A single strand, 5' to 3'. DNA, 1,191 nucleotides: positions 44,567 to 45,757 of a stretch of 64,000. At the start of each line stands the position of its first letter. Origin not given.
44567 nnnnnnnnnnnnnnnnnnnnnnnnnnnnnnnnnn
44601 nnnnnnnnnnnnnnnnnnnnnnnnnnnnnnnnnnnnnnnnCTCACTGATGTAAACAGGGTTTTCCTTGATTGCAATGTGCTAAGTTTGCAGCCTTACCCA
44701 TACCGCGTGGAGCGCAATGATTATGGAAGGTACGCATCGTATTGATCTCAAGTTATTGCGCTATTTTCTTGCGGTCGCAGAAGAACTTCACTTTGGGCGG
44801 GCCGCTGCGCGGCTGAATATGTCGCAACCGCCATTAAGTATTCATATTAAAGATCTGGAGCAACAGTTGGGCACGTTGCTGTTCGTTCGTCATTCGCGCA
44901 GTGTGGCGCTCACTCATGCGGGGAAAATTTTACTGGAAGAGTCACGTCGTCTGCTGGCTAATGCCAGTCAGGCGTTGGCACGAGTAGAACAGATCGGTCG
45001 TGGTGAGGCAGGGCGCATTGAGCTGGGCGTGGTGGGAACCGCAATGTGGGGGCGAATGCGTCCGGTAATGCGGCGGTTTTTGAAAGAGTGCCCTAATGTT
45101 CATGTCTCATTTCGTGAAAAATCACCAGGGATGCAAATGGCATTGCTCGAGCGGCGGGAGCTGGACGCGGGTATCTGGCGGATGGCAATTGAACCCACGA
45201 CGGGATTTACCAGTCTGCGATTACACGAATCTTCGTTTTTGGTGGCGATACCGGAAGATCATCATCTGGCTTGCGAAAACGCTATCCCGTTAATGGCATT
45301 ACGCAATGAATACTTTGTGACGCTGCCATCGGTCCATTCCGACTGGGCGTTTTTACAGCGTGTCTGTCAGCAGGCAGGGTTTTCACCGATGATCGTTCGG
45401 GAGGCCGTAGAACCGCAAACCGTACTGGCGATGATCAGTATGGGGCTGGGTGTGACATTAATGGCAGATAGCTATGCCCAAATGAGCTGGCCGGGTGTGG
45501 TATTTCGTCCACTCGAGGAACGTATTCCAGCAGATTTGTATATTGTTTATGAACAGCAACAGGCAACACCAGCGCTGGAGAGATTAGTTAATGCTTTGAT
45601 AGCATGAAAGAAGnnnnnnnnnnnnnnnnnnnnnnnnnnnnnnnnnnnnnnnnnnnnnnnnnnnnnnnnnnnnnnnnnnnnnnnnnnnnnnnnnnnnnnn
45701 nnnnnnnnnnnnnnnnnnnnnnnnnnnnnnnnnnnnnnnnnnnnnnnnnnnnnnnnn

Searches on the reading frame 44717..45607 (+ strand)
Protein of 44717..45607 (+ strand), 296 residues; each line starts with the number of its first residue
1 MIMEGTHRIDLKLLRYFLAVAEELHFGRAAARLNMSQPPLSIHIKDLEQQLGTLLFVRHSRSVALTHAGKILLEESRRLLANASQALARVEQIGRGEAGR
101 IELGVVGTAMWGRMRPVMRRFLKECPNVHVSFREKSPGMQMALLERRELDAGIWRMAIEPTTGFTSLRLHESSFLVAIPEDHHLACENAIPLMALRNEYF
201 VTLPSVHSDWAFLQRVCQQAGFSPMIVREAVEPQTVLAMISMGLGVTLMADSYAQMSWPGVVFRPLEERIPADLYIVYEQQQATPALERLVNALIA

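Call 5: search_protein_families(proteins=[window:44717-45607:+], library=ncbifam)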
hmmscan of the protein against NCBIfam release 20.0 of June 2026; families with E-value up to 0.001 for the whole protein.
window:44717-45607:+ (296 aa): 53 families (the best 25 are shown)
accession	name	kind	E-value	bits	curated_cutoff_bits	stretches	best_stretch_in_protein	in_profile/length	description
NF007439.0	PRK09986.1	equivalog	6.3e-155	514.9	290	1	3-295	1-295/296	LysR family transcriptional regulator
NF045775.1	acetoin_reg_AlsR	exception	1.9e-68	231.1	430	1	10-293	2-287/290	acetoin biosynthesis transcriptional regulator AlsR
NF007385.0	PRK09906.1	equivalog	3.4e-47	161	356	1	10-294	2-287/296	DNA-binding transcriptional regulator HcaR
NF053705.1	TransRegGltCGpos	equivalog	4.5e-38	131.2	350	1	10-259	2-251/300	glutamate biosynthesis transcriptional regulator GltC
NF047520.1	trans_act_CidR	equivalog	1.1e-37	129.8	415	1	10-280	2-273/292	cidABC operon transcriptional activator CidR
NF008416.0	PRK11242.1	equivalog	1e-32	113.7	277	1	11-255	3-247/300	transcriptional regulator CynR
NF040710.1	benzoate_CatM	exception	1.1e-27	97.1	580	1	10-266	2-260/293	cis,cis-muconate-binding transcription regulator CatM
NF008361.0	PRK11151.1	equivalog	2e-27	96.2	329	1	11-265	3-258/305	DNA-binding transcriptional regulator OxyR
NF040709.1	benzoate_BenM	exception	1.7e-26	93.3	600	1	10-262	2-256/299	benzoate utilization transcription regulator BenM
NF040786.1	LysR_Sec_metab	equivalog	4.2e-26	91.6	250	1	9-293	1-293/298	selenium metabolism-associated LysR family transcriptional regulator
TIGR03339.1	phn_lysR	subfamily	5.2e-26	91.5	341.1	1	14-253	2-237/279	aminoethylphosphonate catabolism associated LysR family transcriptional regulator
NF009327.0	PRK12684.1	subfamily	5.9e-26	91.4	402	1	11-251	3-245/313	CysB family HTH-type transcriptional regulator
TIGR02424.1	TF_pcaQ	equivalog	1.3e-25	89.9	303.8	1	8-225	2-220/300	pca operon transcription factor PcaQ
NF008722.0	PRK11716.1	equivalog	1.5e-24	86.5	246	1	9-251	1-243/293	HTH-type transcriptional activator IlvY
NF052633.1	LysR_TF_PsrA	exception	6.3e-24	84.5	540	1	9-249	5-244/297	L-proline-binding transcription factor PsrA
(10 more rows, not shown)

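Call 38: find_homologous_proteins(query=window:44717-45604:+, max_evalue=1e-60)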
Query window:44717-45604:+ (296 aa): 241 proteins with E <= 1e-60 among 8000 candidates; the best 120 are listed.
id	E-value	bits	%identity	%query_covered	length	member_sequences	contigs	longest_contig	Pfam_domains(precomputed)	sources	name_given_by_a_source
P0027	2.1e-186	636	98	99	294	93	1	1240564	PF00126.34,PF03466.26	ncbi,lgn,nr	ncbi:TPA: LysR family transcriptional regulator [Escherichia coli]|nr:LysR family transcriptional re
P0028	1.9e-182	623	97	99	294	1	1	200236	PF00126.34,PF03466.26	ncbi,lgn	-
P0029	2.3e-182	623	96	99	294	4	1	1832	PF00126.34,PF03466.26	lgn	-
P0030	1.6e-181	620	96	99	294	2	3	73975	PF00126.34,PF03466.26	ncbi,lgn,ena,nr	ncbi:TPA: LysR family transcriptional regulator [Escherichia coli]|nr:LysR family transcriptional re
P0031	2.8e-180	616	96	99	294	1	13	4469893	PF00126.34,PF03466.26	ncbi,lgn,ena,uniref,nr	ncbi:HTH-type transcriptional regulator xapR [Escherichia coli KOEGE 71 (186a)]|uniref:LysR family t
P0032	8.6e-179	611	96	99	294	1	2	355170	PF00126.34,PF03466.26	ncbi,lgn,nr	ncbi:LysR family transcriptional regulator [Escherichia albertii]|nr:LysR family transcriptional reg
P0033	3.1e-178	609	96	99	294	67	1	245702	PF00126.34,PF03466.26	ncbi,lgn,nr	ncbi:LysR family transcriptional regulator [Escherichia albertii]|nr:LysR family transcriptional reg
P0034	5.0e-178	608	96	99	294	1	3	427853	PF00126.34,PF03466.26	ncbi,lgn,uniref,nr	ncbi:LysR family transcriptional regulator [Escherichia albertii]|uniref:LysR family transcriptional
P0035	1.6e-169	580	99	90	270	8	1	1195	PF00126.34,PF03466.26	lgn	-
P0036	2.0e-166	570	87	99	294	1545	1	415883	PF00126.34,PF03466.26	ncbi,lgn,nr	ncbi:LysR family transcriptional regulator [Salmonella enterica]|nr:LysR family transcriptional regu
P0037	1.1e-165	568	87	99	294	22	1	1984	PF00126.34,PF03466.26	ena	-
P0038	1.4e-165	568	86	99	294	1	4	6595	PF00126.34,PF03466.26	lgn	-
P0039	2.0e-165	567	87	99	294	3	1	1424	PF00126.34,PF03466.26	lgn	-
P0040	2.7e-165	567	86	99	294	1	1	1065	PF00126.34,PF03466.26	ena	-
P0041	1.8e-163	561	85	99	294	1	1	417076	PF00126.34,PF03466.26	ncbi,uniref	ncbi:LysR family transcriptional regulator [Klebsiella pasteurii]|uniref:LysR family transcriptional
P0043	8.0e-163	559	86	99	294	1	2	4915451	PF00126.34,PF03466.26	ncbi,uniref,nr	ncbi:LysR family transcriptional regulator [Citrobacter enshiensis]|uniref:LysR family transcription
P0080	7.5e-161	552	84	99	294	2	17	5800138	PF00126.34,PF03466.26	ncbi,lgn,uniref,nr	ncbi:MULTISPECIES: LysR family transcriptional regulator [Klebsiella]|uniref:LysR family transcripti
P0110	5.2e-158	543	84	99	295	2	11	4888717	PF00126.34,PF03466.26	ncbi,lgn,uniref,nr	ncbi:LysR family transcriptional regulator [Enterobacter sp. RHBSTW-00994]|uniref:LysR family transc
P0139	6.1e-151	520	81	98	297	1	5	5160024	PF00126.34,PF03466.26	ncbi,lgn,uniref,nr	ncbi:TPA: LysR family transcriptional regulator [Kluyvera ascorbata]|uniref:LysR family transcriptio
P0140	1.4e-150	518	80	99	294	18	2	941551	PF00126.34,PF03466.26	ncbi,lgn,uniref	ncbi:LysR family transcriptional regulator [Leclercia barmai]|uniref:LysR family transcriptional reg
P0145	1.3e-149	515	81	99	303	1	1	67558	PF00126.34,PF03466.26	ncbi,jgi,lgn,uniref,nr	ncbi:LysR family transcriptional regulator [Atlantibacter sp.]|uniref:LysR family transcriptional re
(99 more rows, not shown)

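Call 39: find_encoding_contigs(protein=P0036, flank=8000, max_places=1)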
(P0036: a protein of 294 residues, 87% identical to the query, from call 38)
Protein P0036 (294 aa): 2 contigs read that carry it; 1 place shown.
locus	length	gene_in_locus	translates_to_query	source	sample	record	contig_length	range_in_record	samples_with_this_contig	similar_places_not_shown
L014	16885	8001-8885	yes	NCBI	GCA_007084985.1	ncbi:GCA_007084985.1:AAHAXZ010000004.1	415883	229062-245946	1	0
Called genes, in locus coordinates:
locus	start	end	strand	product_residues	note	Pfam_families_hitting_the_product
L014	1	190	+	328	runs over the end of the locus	-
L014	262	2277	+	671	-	PF22745:Nlig-Ia, PF01653:DNA_ligase_aden, PF03120:OB_DNA_ligase, PF03119:DNA_ligase_ZBD, PF12826:HHH_2, PF14520:HHH_5 (weak), PF00533:BRCT, PF12738:PTCB-BRCT (weak), +1 more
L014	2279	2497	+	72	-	PF12843:QSregVF_b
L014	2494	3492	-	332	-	PF13593:SBF_like, PF01758:SBF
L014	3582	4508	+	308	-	PF00126:HTH_1, PF03466:LysR_substrate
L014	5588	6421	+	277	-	PF01048:PNP_UDP_1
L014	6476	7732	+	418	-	PF01306:LacY_symp, PF03825:Nuc_H_symport, PF12832:MFS_1_like, PF07690:MFS_1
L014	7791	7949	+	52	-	-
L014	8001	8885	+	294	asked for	PF00126:HTH_1, PF03466:LysR_substrate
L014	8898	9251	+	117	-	-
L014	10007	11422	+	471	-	PF00749:tRNA-synt_1c, PF19269:Anticodon_2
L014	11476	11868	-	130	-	PF13384:HTH_23 (faint), PF07037:YfeC-like, PF12728:HTH_17 (weak)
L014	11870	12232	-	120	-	PF07037:YfeC-like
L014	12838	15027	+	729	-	PF05231:MASE1, PF00563:EAL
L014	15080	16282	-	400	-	PF01773:Nucleos_tra2_N, PF07670:Gate, PF07662:Nucleos_tra2_C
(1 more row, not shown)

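Call 40: find_encoding_contigs(protein=P0080, flank=8000, max_places=1)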
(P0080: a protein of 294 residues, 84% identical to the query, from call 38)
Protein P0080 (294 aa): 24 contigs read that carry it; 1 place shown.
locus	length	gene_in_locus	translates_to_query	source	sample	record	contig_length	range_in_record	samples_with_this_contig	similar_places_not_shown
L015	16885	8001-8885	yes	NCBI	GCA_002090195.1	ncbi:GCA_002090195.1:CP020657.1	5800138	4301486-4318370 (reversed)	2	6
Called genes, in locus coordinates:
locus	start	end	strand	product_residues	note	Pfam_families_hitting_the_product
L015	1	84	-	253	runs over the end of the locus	PF07264:EI24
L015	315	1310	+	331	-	PF04354:ZipA_C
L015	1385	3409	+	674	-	PF22745:Nlig-Ia, PF01653:DNA_ligase_aden, PF03120:OB_DNA_ligase, PF03119:DNA_ligase_ZBD, PF14520:HHH_5 (weak), PF12826:HHH_2, PF14520:HHH_5 (weak), PF00533:BRCT, +1 more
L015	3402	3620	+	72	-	PF12843:QSregVF_b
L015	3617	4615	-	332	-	PF13593:SBF_like, PF01758:SBF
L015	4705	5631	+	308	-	PF00126:HTH_1, PF03466:LysR_substrate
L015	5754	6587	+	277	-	PF01048:PNP_UDP_1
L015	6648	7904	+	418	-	PF01306:LacY_symp, PF03825:Nuc_H_symport, PF07690:MFS_1 (weak), PF12832:MFS_1_like, PF07690:MFS_1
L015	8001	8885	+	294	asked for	PF00126:HTH_1, PF03466:LysR_substrate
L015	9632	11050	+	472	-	PF00749:tRNA-synt_1c, PF19269:Anticodon_2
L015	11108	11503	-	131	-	PF07037:YfeC-like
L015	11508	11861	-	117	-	PF07037:YfeC-like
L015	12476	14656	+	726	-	PF05231:MASE1, PF00563:EAL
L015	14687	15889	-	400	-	PF01773:Nucleos_tra2_N, PF07670:Gate, PF07662:Nucleos_tra2_C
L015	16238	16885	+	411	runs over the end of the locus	PF01566:Nramp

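Call 41: find_encoding_contigs(protein=P0043, flank=8000, max_places=1)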
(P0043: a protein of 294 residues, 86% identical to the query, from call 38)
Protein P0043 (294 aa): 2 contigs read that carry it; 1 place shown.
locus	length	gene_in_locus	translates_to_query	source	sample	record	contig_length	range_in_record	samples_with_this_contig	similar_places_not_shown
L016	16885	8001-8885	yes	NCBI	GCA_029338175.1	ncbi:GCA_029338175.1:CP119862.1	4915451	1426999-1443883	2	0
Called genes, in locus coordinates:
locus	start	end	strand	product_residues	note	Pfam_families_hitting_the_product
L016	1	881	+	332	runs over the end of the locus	PF04354:ZipA_C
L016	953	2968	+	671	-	PF22745:Nlig-Ia, PF01653:DNA_ligase_aden, PF03120:OB_DNA_ligase, PF03119:DNA_ligase_ZBD, PF12826:HHH_2, PF14520:HHH_5 (weak), PF00533:BRCT, PF12738:PTCB-BRCT (weak)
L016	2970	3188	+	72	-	PF12843:QSregVF_b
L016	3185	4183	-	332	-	PF13593:SBF_like, PF01758:SBF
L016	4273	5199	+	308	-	PF00126:HTH_1, PF03466:LysR_substrate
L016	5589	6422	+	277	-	PF01048:PNP_UDP_1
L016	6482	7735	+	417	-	PF01306:LacY_symp, PF03825:Nuc_H_symport, PF12832:MFS_1_like, PF07690:MFS_1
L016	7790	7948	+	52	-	-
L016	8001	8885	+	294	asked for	PF00126:HTH_1, PF03466:LysR_substrate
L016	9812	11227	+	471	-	PF00749:tRNA-synt_1c, PF19269:Anticodon_2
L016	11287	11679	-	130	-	PF07037:YfeC-like, PF12728:HTH_17 (weak)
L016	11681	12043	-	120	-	PF07037:YfeC-like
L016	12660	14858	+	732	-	PF05231:MASE1, PF00563:EAL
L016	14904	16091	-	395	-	PF01773:Nucleos_tra2_N, PF07670:Gate, PF07662:Nucleos_tra2_C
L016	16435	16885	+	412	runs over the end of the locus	PF01566:Nramp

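Call 42: find_encoding_contigs(protein=P0139, flank=8000, max_places=1)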
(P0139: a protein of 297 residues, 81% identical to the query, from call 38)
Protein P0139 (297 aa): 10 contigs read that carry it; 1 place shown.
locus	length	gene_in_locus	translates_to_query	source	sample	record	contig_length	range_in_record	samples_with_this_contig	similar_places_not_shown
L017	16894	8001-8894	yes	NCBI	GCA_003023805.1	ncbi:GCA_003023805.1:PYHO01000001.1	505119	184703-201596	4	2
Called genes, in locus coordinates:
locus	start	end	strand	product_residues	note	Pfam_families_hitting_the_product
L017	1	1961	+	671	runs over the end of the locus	PF22745:Nlig-Ia, PF01653:DNA_ligase_aden, PF03120:OB_DNA_ligase, PF03119:DNA_ligase_ZBD, PF14520:HHH_5 (weak), PF12826:HHH_2, PF14520:HHH_5 (weak), PF00533:BRCT, +2 more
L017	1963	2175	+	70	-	PF12843:QSregVF_b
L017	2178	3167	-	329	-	PF13593:SBF_like, PF01758:SBF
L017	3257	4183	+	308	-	PF00126:HTH_1, PF03466:LysR_substrate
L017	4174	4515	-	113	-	-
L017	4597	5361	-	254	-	PF03502:Channel_Tsx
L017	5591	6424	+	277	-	PF01048:PNP_UDP_1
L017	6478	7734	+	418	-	PF01306:LacY_symp, PF03825:Nuc_H_symport, PF12832:MFS_1_like, PF07690:MFS_1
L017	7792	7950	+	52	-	-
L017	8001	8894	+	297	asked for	PF00126:HTH_1, PF03466:LysR_substrate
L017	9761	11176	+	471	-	PF00749:tRNA-synt_1c, PF19269:Anticodon_2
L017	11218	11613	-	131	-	PF01381:HTH_3 (faint), PF07037:YfeC-like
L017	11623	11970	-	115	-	PF07037:YfeC-like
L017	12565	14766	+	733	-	PF05231:MASE1, PF00563:EAL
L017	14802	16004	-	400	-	PF01773:Nucleos_tra2_N, PF07670:Gate, PF07662:Nucleos_tra2_C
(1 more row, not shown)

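Call 50: find_encoding_contigs(protein=P0140, flank=5000, max_places=1)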
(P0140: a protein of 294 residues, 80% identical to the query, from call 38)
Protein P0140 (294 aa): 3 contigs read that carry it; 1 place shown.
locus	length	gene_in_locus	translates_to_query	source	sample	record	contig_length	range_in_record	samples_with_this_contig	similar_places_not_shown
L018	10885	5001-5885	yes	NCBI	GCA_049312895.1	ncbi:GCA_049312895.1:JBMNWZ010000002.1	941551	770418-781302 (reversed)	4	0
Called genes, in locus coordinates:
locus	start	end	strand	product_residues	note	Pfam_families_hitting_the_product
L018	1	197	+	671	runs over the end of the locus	PF22745:Nlig-Ia, PF01653:DNA_ligase_aden, PF03120:OB_DNA_ligase, PF03119:DNA_ligase_ZBD, PF12826:HHH_2, PF14520:HHH_5 (weak), PF00533:BRCT, PF12738:PTCB-BRCT (faint)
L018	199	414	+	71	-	PF12843:QSregVF_b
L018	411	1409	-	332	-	PF13593:SBF_like, PF01758:SBF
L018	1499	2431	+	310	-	PF00126:HTH_1, PF03466:LysR_substrate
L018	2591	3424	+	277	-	PF01048:PNP_UDP_1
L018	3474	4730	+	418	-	PF01306:LacY_symp, PF03825:Nuc_H_symport, PF12832:MFS_1_like, PF07690:MFS_1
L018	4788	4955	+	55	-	-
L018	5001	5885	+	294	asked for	PF00126:HTH_1, PF03466:LysR_substrate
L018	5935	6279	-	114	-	-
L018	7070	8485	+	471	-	PF00749:tRNA-synt_1c, PF19269:Anticodon_2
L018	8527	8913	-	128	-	PF13384:HTH_23 (faint), PF07037:YfeC-like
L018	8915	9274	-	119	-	PF07037:YfeC-like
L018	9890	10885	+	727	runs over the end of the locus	PF05231:MASE1, PF00563:EAL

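Call 51: find_encoding_contigs(protein=P0110, flank=5000, max_places=1)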
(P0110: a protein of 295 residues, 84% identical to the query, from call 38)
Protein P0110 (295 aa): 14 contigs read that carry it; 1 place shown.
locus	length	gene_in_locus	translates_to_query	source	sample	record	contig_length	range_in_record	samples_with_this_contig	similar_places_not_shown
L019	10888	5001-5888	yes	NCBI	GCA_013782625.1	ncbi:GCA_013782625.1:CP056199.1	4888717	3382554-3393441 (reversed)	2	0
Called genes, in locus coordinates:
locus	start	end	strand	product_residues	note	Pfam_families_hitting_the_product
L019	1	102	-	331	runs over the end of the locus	PF13593:SBF_like, PF01758:SBF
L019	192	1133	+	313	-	PF00126:HTH_1, PF03466:LysR_substrate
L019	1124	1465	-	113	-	-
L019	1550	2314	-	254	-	PF03502:Channel_Tsx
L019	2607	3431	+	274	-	PF01048:PNP_UDP_1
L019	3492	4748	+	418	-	PF01306:LacY_symp, PF03825:Nuc_H_symport, PF12832:MFS_1_like, PF07690:MFS_1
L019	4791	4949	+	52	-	-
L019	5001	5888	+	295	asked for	PF00126:HTH_1, PF03466:LysR_substrate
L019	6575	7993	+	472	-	PF00749:tRNA-synt_1c, PF19269:Anticodon_2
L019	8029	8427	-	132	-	PF13384:HTH_23 (faint), PF07037:YfeC-like, PF12728:HTH_17 (faint)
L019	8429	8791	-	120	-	PF07037:YfeC-like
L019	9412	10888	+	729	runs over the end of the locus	PF05231:MASE1, PF00990:GGDEF (weak), PF00563:EAL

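Call 52: find_encoding_contigs(protein=P0145, flank=5000, max_places=1)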
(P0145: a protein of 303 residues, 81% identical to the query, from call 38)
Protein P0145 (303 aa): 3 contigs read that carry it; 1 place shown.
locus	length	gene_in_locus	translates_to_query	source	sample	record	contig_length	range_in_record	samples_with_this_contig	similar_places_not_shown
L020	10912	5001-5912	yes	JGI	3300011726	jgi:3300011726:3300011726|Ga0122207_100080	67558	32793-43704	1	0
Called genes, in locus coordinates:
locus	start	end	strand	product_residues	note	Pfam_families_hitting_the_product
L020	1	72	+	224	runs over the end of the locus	PF00633:HHH (faint), PF14520:HHH_5 (weak), PF12826:HHH_2, PF14520:HHH_5 (weak), PF00533:BRCT, PF12738:PTCB-BRCT (weak)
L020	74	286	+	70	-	PF12843:QSregVF_b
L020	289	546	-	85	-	PF13593:SBF_like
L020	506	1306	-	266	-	PF13593:SBF_like, PF01758:SBF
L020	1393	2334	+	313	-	PF00126:HTH_1, PF03466:LysR_substrate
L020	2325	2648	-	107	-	-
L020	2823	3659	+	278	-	PF01048:PNP_UDP_1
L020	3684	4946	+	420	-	PF01306:LacY_symp, PF03825:Nuc_H_symport, PF07690:MFS_1 (weak), PF12832:MFS_1_like, PF07690:MFS_1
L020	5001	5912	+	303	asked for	PF00126:HTH_1, PF03466:LysR_substrate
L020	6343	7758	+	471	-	PF00749:tRNA-synt_1c, PF19269:Anticodon_2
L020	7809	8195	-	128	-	PF07037:YfeC-like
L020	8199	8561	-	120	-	PF07037:YfeC-like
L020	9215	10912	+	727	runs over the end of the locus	PF05231:MASE1, PF00563:EAL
